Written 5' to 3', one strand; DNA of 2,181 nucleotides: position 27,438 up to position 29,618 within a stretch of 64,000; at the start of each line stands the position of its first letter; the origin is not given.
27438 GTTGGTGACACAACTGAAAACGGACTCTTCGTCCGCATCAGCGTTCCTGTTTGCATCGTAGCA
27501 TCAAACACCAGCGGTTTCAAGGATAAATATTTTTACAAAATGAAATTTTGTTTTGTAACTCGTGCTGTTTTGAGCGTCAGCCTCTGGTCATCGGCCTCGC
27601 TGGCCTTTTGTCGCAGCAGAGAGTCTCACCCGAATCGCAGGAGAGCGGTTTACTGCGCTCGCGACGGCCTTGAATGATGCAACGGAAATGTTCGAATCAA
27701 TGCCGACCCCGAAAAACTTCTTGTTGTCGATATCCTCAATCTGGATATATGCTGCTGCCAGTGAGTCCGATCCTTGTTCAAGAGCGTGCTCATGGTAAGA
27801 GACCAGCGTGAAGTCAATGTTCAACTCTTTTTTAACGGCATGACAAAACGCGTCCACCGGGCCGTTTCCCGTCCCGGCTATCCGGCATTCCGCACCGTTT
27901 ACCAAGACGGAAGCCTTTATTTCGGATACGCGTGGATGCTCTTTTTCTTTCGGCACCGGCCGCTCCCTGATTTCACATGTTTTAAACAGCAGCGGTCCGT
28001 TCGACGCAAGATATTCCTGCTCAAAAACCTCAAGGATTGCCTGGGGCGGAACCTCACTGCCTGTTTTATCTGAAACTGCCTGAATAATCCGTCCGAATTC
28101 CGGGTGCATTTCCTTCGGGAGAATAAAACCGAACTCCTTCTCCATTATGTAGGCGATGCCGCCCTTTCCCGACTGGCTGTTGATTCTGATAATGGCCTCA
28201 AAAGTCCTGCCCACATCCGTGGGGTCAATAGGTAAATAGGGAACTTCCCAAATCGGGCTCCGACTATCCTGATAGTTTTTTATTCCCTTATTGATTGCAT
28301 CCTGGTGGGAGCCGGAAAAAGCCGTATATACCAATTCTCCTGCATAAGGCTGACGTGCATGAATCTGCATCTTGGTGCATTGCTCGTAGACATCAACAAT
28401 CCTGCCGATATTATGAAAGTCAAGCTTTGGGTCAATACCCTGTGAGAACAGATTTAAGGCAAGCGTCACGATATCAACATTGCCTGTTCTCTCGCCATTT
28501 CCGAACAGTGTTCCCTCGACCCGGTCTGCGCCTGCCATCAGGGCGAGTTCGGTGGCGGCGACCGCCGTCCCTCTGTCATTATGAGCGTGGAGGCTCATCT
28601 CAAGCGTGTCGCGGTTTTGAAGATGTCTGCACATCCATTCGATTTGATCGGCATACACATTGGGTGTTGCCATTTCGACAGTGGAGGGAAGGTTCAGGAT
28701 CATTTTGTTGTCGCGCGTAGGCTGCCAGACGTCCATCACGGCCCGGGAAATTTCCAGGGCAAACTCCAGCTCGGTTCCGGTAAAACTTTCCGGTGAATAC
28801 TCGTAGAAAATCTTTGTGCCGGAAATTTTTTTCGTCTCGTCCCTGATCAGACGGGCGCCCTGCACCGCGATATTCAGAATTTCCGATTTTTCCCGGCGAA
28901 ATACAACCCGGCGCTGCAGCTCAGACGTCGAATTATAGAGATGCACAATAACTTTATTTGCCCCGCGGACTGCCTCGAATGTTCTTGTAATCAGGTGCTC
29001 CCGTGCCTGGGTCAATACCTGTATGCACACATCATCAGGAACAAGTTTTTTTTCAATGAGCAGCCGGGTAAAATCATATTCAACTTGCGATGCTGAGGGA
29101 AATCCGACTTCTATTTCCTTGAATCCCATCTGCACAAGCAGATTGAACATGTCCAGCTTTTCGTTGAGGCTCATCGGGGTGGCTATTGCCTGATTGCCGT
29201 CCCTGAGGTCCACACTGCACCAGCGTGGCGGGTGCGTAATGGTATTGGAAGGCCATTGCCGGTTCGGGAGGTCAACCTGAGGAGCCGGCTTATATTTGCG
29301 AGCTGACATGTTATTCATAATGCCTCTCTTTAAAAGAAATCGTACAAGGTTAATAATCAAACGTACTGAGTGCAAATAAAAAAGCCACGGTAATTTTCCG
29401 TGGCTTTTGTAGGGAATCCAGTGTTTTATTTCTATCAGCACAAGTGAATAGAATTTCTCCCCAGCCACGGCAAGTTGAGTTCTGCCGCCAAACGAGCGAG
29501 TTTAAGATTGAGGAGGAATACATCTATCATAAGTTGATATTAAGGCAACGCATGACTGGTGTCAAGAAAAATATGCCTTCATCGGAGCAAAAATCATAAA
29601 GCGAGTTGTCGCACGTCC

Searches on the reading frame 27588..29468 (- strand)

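Call 57: search_protein_families(library=pfam, proteins=[window:27588-29468:-], max_evalue=0.00001)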
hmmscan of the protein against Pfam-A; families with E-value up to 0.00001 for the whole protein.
window:27588-29468:- (626 aa): 3 families
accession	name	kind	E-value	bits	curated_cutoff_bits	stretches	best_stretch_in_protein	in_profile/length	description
PF00682.25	HMGL-like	-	8.1e-76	255.3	29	1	82-358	3-257/260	HMGL-like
PF22615.1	IPMS_D2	-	2.2e-35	121.2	27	1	378-443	1-66/66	Alpha-isopropylmalate synthase, post-catalytic domain-like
PF08502.15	LeuA_dimer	-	8e-29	100.6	24.9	1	472-608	1-129/131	LeuA allosteric (dimerisation) domain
